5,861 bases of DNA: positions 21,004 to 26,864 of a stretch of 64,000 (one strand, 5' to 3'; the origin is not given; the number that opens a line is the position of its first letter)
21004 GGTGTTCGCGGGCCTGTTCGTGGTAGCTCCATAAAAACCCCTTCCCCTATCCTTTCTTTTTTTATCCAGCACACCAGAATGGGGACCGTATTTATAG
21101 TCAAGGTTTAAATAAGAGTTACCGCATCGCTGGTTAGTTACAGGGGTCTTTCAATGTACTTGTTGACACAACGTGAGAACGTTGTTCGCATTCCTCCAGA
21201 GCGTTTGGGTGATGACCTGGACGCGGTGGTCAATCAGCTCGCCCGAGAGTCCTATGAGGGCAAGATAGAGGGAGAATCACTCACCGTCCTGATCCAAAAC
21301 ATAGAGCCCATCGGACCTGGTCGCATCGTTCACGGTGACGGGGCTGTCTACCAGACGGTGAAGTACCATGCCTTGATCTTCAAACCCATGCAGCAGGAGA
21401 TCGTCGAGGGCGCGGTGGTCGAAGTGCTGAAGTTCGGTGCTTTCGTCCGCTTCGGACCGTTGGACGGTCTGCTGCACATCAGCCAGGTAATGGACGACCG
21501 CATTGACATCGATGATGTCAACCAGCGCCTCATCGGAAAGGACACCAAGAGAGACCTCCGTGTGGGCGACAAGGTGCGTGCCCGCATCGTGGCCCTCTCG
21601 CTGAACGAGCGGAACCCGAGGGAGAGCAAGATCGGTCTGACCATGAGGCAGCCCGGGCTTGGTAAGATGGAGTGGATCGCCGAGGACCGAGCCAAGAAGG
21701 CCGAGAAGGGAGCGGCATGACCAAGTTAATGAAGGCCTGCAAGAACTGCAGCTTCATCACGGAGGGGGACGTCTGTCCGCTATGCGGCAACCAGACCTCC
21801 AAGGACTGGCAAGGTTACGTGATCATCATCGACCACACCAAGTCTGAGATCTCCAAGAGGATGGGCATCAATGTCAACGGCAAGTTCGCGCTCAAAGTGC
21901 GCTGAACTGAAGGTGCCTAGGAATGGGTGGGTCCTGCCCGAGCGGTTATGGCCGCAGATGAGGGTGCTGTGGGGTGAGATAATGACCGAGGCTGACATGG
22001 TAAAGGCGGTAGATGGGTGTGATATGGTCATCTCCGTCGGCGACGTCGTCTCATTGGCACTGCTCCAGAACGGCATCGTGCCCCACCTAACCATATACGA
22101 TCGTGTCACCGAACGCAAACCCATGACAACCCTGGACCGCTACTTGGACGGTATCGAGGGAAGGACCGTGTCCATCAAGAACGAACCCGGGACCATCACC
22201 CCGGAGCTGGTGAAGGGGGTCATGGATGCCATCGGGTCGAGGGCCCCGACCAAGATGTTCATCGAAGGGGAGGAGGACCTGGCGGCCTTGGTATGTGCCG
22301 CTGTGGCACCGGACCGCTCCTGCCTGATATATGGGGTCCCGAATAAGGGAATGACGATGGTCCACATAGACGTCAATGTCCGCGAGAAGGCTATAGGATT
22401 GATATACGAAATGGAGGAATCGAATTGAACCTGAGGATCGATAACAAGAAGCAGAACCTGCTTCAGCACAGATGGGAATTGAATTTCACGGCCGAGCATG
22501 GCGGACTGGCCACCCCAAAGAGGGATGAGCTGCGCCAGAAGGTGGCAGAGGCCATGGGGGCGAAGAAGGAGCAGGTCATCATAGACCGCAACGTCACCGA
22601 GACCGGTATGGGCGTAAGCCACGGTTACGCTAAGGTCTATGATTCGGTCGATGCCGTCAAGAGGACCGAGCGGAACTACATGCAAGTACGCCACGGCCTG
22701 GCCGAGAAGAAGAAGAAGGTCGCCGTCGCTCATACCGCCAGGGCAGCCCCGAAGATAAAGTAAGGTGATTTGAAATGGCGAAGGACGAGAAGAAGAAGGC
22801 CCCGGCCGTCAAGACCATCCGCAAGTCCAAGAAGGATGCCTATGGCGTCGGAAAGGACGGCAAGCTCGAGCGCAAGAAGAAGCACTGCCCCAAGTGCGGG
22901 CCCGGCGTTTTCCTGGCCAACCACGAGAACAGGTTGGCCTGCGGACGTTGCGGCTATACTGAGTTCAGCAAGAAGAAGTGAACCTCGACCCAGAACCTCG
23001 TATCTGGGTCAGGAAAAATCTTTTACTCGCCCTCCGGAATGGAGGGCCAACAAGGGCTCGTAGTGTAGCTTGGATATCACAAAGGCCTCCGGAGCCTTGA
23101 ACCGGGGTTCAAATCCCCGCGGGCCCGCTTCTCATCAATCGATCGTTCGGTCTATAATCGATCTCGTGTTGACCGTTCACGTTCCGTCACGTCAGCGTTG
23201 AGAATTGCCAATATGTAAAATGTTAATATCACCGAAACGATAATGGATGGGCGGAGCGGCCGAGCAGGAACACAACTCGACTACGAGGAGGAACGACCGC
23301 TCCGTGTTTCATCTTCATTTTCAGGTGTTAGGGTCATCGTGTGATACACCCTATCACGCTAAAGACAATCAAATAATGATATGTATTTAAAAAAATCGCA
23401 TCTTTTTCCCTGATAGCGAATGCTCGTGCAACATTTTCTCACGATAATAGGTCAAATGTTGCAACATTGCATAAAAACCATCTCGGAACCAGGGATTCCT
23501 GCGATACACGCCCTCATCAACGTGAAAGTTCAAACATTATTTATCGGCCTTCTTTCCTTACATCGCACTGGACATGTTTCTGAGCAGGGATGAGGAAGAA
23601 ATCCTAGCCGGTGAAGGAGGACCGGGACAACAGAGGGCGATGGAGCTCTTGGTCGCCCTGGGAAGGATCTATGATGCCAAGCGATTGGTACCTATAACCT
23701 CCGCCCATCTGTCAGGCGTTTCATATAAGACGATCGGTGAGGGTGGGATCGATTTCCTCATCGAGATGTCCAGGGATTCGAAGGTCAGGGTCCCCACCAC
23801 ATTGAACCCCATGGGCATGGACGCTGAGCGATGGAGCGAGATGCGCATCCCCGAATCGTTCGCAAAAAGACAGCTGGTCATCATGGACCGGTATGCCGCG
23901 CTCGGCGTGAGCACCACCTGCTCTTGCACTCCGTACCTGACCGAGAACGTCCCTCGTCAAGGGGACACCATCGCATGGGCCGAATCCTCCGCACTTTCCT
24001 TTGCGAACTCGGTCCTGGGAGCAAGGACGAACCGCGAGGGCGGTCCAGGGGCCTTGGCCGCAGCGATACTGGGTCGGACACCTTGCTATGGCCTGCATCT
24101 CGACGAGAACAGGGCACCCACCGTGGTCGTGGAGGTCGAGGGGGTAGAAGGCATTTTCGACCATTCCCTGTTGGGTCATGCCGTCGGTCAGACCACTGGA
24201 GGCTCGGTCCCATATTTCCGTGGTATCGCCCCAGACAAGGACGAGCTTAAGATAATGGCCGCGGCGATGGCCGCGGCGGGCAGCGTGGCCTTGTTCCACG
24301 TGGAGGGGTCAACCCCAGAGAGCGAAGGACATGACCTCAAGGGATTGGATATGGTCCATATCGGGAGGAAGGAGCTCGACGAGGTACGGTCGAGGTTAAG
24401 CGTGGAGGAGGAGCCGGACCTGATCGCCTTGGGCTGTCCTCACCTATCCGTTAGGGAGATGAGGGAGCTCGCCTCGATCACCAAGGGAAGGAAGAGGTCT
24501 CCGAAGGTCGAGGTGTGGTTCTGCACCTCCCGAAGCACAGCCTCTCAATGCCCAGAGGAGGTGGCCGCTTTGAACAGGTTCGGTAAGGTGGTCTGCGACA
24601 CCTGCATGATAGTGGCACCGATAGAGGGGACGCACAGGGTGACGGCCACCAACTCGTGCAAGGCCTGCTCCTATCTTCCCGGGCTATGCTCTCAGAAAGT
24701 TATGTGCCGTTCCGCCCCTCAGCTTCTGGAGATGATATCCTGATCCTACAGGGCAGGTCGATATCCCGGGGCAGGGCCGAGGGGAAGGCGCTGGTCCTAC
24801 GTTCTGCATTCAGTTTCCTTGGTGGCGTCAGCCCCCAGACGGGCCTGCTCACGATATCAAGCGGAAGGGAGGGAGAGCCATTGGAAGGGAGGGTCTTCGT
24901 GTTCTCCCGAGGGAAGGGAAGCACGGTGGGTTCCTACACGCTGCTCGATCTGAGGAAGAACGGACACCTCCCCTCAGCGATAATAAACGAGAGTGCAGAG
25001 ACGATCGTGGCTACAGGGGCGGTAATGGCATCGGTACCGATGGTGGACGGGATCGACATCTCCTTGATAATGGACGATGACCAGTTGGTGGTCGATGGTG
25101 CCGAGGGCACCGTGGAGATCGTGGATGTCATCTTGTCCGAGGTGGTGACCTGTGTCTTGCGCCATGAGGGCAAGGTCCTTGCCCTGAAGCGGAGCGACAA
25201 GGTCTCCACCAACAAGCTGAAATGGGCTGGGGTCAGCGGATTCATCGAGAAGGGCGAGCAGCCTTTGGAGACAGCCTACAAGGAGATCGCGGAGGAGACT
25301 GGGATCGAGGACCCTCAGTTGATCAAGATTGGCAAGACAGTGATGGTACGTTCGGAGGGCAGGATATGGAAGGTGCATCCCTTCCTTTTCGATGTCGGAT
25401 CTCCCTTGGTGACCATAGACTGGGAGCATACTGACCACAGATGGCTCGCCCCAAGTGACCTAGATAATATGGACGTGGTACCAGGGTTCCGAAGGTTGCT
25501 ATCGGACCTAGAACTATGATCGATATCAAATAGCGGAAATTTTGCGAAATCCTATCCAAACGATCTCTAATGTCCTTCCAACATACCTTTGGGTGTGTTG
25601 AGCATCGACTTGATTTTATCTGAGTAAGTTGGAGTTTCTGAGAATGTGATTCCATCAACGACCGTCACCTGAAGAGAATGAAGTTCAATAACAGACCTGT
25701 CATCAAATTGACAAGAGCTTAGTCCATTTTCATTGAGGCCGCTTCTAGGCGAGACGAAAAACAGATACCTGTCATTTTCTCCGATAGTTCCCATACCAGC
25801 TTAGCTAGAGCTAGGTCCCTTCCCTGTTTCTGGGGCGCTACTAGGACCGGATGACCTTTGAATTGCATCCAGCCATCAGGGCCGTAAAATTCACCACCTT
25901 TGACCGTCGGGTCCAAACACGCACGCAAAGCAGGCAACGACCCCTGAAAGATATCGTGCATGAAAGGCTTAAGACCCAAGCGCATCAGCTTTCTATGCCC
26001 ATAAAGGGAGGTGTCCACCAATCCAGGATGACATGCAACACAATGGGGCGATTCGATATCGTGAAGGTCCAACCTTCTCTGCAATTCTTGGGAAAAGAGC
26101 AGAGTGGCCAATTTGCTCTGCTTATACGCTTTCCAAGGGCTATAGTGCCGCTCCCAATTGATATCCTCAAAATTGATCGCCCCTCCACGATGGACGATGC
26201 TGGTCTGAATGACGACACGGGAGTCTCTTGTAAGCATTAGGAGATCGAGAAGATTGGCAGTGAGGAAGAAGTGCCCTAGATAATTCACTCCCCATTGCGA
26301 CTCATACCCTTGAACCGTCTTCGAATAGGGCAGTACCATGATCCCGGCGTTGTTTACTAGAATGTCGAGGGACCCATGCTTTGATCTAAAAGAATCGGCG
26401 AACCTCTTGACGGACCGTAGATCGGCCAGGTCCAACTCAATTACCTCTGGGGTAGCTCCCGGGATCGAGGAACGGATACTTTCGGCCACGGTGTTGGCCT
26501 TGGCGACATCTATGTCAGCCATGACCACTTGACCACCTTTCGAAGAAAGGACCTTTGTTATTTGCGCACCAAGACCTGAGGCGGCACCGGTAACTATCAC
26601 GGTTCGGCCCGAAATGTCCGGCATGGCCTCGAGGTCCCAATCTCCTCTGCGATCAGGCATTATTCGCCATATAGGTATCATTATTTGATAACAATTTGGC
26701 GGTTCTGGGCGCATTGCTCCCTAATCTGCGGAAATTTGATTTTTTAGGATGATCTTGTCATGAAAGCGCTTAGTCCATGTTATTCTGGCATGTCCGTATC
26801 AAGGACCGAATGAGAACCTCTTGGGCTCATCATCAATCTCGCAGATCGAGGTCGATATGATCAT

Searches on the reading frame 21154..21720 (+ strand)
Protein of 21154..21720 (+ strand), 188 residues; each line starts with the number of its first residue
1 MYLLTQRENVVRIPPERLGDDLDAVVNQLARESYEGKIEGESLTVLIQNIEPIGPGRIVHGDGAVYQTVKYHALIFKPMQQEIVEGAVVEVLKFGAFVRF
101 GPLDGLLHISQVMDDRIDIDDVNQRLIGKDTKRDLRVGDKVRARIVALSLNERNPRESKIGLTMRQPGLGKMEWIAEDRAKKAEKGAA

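Call 71: search_protein_families(library=pfam, proteins=[window:21154-21720:+], max_evalue=0.001)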
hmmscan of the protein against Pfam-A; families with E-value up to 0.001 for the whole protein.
window:21154-21720:+ (188 aa): 2 families
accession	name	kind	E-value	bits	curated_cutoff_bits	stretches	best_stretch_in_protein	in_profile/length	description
PF00575.29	S1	-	5.5e-13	49.5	22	1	77-154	1-68/74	S1 RNA binding domain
PF03876.22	SHS2_Rpb7-N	-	3.5e-11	43.5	24.8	1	10-63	3-57/57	SHS2 domain found in N terminus of Rpb7p/Rpc25p/MJ0397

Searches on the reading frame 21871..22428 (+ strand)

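Call 40: search_protein_families(library=pfam, proteins=[window:21871-22428:+], max_evalue=0.001)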
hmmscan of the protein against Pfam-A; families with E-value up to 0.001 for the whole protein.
window:21871-22428:+ (185 aa): 1 family
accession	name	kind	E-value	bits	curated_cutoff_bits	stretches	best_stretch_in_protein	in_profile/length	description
PF04019.17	DUF359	-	3e-29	101.6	25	1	60-182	1-126/126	Protein of unknown function (DUF359)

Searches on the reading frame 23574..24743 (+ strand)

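Call 40: search_protein_families(library=pfam, proteins=[window:23574-24743:+], max_evalue=0.001)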
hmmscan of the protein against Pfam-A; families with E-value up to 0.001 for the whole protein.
window:23574-24743:+ (389 aa): 1 family
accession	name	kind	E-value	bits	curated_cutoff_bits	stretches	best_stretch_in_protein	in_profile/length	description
PF04412.18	AcnX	-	1.3e-145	485.5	31.5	1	1-385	1-399/400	Aconitase X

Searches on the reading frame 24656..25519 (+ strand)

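Call 40: search_protein_families(library=pfam, proteins=[window:24656-25519:+], max_evalue=0.001)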
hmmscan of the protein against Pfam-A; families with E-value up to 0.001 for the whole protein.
window:24656-25519:+ (287 aa): 2 families
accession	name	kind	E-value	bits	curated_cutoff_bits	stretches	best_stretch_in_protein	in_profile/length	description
PF01989.23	AcnX_swivel_put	-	1.2e-25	89.6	27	1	52-130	1-80/80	Aconitase X swivel domain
PF00293.34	NUDIX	-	2.4e-14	54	21.1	1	164-280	6-129/134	NUDIX domain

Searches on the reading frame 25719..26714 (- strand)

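Call 40: search_protein_families(library=pfam, proteins=[window:25719-26714:-], max_evalue=0.001)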
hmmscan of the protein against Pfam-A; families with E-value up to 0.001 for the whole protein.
window:25719-26714:- (331 aa): 3 families
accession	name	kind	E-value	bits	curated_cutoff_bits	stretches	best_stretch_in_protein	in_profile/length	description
PF00106.31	adh_short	-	3.4e-26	92.4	26.6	1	38-238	2-187/195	short chain dehydrogenase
PF13561.12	adh_short_C2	-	4.2e-16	59.7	27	1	43-178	1-136/236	Enoyl-(Acyl carrier protein) reductase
PF08659.16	KR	-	0.00022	21.6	22.6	1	38-126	2-92/180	KR domain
